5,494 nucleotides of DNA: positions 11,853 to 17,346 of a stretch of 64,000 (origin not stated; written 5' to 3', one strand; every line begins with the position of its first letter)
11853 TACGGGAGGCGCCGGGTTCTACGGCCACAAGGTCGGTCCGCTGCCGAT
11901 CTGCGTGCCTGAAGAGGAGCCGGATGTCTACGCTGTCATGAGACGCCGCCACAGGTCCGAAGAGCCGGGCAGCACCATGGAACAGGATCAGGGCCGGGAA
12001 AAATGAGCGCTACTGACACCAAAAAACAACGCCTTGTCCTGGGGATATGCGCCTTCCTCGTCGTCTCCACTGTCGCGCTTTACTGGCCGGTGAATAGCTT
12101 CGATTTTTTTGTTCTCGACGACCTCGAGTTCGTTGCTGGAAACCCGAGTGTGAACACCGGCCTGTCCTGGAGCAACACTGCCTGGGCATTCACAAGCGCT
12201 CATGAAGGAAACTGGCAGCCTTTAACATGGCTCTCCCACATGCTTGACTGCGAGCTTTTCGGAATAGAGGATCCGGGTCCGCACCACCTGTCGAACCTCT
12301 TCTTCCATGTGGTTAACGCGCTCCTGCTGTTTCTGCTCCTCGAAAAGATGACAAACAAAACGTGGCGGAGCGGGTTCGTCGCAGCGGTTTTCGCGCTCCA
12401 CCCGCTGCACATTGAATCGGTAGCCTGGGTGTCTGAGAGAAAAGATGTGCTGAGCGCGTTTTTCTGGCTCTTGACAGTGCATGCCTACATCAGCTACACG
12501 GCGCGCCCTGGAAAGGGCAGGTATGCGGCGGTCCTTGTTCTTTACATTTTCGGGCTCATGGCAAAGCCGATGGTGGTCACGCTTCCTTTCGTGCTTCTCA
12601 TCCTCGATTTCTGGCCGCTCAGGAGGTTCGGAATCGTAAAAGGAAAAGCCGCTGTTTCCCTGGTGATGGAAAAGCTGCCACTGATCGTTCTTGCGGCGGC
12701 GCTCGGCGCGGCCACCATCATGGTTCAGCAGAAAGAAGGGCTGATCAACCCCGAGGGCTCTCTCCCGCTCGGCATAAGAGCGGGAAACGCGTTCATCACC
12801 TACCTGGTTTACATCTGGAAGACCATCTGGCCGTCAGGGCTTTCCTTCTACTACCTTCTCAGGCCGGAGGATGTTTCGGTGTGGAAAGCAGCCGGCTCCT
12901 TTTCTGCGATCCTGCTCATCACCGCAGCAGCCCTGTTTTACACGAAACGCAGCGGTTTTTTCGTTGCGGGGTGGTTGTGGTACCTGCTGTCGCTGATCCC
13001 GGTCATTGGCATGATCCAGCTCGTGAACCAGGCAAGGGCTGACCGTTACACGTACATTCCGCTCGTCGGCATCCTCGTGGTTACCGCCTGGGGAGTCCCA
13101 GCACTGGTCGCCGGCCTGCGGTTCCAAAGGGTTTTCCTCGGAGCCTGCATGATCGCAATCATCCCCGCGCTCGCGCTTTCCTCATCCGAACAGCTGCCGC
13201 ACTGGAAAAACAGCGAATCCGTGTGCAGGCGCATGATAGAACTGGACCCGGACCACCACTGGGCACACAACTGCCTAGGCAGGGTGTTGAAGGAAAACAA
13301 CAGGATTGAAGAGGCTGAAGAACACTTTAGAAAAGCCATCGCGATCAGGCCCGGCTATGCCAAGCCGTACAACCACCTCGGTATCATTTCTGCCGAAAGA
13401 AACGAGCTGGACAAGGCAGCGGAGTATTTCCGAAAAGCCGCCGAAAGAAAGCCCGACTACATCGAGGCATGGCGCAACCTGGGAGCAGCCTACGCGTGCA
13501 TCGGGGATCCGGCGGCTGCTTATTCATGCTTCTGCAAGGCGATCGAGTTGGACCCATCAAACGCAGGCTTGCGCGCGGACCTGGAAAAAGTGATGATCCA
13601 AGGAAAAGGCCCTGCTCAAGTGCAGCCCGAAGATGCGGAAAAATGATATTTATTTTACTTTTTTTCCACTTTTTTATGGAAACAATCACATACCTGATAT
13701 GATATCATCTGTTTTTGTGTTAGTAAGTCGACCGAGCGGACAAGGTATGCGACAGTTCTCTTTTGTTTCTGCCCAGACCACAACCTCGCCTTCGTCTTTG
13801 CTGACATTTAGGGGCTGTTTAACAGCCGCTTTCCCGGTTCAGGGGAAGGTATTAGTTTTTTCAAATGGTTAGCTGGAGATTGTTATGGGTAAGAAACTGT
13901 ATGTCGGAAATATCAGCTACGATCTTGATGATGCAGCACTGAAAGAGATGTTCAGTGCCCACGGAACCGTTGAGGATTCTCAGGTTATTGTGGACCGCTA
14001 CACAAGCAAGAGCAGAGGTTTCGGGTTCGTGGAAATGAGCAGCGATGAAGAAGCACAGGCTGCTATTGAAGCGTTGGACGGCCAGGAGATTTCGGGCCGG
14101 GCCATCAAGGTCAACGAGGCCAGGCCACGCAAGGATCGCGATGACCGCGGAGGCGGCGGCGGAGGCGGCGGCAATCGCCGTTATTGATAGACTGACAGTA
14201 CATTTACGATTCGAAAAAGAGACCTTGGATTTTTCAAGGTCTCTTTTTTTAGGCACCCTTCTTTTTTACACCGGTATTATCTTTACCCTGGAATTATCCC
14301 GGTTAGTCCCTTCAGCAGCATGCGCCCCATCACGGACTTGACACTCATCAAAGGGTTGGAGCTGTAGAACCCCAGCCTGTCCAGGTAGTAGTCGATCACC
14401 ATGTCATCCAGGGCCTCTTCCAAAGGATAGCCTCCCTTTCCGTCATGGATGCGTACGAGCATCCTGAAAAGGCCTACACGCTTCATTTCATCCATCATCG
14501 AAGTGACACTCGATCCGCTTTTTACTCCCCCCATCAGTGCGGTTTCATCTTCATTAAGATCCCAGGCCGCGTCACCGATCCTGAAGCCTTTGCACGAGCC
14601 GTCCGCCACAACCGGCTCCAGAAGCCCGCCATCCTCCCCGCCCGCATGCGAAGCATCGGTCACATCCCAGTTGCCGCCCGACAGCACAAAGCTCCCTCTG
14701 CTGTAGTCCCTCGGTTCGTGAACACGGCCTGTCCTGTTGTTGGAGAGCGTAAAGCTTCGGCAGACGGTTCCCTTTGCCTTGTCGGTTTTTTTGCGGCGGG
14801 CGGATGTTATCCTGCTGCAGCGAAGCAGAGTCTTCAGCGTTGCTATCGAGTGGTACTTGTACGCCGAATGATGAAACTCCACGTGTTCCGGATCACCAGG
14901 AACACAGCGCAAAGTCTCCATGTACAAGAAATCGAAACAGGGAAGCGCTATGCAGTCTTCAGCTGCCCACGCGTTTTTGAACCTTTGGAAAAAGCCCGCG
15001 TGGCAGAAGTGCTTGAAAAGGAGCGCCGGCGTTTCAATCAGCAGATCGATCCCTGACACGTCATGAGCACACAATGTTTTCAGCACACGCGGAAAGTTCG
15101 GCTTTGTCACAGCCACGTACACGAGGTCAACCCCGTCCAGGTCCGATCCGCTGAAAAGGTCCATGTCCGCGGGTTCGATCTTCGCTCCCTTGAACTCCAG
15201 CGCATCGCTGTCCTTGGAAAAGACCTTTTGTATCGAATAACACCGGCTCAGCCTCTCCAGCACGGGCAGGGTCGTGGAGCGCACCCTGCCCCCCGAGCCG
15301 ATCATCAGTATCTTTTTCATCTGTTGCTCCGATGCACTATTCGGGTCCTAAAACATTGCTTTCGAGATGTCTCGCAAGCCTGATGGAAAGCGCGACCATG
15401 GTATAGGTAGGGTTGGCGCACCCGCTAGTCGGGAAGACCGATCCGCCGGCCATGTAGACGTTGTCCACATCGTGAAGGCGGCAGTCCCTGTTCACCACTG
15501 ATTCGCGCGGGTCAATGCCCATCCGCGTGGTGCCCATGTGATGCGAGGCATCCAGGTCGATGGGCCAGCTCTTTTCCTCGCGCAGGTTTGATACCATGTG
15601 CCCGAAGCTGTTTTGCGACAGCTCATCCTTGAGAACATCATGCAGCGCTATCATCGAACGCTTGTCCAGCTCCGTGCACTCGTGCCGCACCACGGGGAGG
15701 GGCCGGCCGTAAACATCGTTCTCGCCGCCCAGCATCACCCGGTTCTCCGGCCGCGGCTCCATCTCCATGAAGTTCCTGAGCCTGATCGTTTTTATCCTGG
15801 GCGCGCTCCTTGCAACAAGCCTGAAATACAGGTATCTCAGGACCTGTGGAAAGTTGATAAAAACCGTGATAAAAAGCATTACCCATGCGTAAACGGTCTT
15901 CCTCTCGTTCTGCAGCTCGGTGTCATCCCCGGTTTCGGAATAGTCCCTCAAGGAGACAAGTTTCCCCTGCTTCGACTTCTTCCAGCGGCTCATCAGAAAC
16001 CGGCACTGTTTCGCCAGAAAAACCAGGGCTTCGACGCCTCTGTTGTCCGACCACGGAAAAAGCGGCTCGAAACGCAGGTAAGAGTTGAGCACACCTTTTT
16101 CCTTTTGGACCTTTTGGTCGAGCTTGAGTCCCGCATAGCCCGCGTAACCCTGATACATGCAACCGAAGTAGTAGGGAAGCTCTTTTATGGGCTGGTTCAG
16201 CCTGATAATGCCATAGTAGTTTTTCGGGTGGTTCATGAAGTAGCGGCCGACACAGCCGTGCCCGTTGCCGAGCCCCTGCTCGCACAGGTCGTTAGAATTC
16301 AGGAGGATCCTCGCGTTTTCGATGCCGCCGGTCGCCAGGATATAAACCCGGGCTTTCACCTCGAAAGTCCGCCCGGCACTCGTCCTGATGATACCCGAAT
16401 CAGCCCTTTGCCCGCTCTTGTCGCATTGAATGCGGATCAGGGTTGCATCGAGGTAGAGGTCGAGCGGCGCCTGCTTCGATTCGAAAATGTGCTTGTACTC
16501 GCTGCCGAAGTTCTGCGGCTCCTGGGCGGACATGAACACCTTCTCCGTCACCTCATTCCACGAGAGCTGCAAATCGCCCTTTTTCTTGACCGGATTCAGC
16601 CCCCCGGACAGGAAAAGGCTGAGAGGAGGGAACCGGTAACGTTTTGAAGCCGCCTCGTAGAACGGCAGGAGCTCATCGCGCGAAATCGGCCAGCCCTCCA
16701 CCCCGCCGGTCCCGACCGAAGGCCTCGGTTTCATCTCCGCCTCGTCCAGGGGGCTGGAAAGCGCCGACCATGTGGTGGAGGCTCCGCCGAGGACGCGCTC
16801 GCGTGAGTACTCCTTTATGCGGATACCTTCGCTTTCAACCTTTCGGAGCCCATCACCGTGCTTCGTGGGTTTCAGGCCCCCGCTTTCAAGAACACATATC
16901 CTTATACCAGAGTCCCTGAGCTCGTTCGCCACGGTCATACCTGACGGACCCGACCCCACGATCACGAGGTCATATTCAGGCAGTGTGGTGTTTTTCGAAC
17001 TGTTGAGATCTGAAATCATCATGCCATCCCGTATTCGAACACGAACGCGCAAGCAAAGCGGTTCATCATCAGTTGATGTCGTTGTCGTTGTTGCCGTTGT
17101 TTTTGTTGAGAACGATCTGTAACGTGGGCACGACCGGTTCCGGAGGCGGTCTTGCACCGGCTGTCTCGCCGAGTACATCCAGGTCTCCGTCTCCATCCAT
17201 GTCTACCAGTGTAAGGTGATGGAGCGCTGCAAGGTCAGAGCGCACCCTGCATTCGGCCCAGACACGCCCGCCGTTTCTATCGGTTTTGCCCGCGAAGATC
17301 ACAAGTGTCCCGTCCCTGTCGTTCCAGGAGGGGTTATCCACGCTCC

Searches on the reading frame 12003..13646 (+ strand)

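Call 37: search_protein_families(library=pfam, proteins=[window:12003-13646:+], max_evalue=0.0001)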
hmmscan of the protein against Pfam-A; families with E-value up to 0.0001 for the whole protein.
window:12003-13646:+ (547 aa): 13 families
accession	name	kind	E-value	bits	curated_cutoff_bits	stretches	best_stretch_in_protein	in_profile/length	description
PF00515.34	TPR_1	-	5.6e-20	70.7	27.8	2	420-452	2-34/34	Tetratricopeptide repeat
PF07719.23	TPR_2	-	9.5e-20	69.5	27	1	421-451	3-33/34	Tetratricopeptide repeat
PF13431.12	TPR_17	-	5.7e-19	67.2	24.4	1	408-440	2-34/34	Tetratricopeptide repeat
PF13181.12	TPR_8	-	5.2e-15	54.7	25.7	0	425-450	7-32/34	Tetratricopeptide repeat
PF13414.12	TPR_11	-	1.3e-14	54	26.8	2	465-498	6-39/42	TPR repeat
PF13428.12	TPR_14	-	1.7e-12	47.1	23.5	0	462-495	10-43/44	Tetratricopeptide repeat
PF13424.12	TPR_12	-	1.8e-11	44.5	30.1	2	420-482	4-74/77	Tetratricopeptide repeat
PF14559.12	TPR_19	-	7.2e-11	42.7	25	1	432-495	4-66/68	Tetratricopeptide repeat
PF13432.12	TPR_16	-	6.3e-09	36.6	32.7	0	465-520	9-64/65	Tetratricopeptide repeat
PF23914.1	TPR_CcmH_CycH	-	9.3e-08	32.5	42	0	413-490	44-124/158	Cytochrome c-type biogenesis protein H TPR domain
PF13374.12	TPR_10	-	1.3e-07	31.9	27.5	0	423-449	6-32/42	Tetratricopeptide repeat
PF13371.12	TPR_9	-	4.2e-06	27.1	35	0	461-521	3-63/73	Tetratricopeptide repeat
PF13176.12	TPR_7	-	1.3e-05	25.4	27.9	0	489-519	1-33/36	Tetratricopeptide repeat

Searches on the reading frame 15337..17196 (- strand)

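Call 37: search_protein_families(library=pfam, proteins=[window:15337-17196:-], max_evalue=0.0001)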
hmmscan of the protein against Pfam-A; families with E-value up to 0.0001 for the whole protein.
window:15337-17196:- (619 aa): 4 families
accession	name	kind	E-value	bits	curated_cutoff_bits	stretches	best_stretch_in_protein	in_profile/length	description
PF05199.19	GMC_oxred_C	-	3.6e-21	76.6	24.6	1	481-603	1-138/139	GMC oxidoreductase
PF07992.20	Pyr_redox_2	-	1.3e-05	25.2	26.1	0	75-109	1-35/291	Pyridine nucleotide-disulphide oxidoreductase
PF01494.25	FAD_binding_3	-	5.3e-05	23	22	1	75-105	2-32/349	FAD binding domain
PF00890.30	FAD_binding_2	-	9.9e-05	22.1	20.4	0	76-107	1-32/414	FAD binding domain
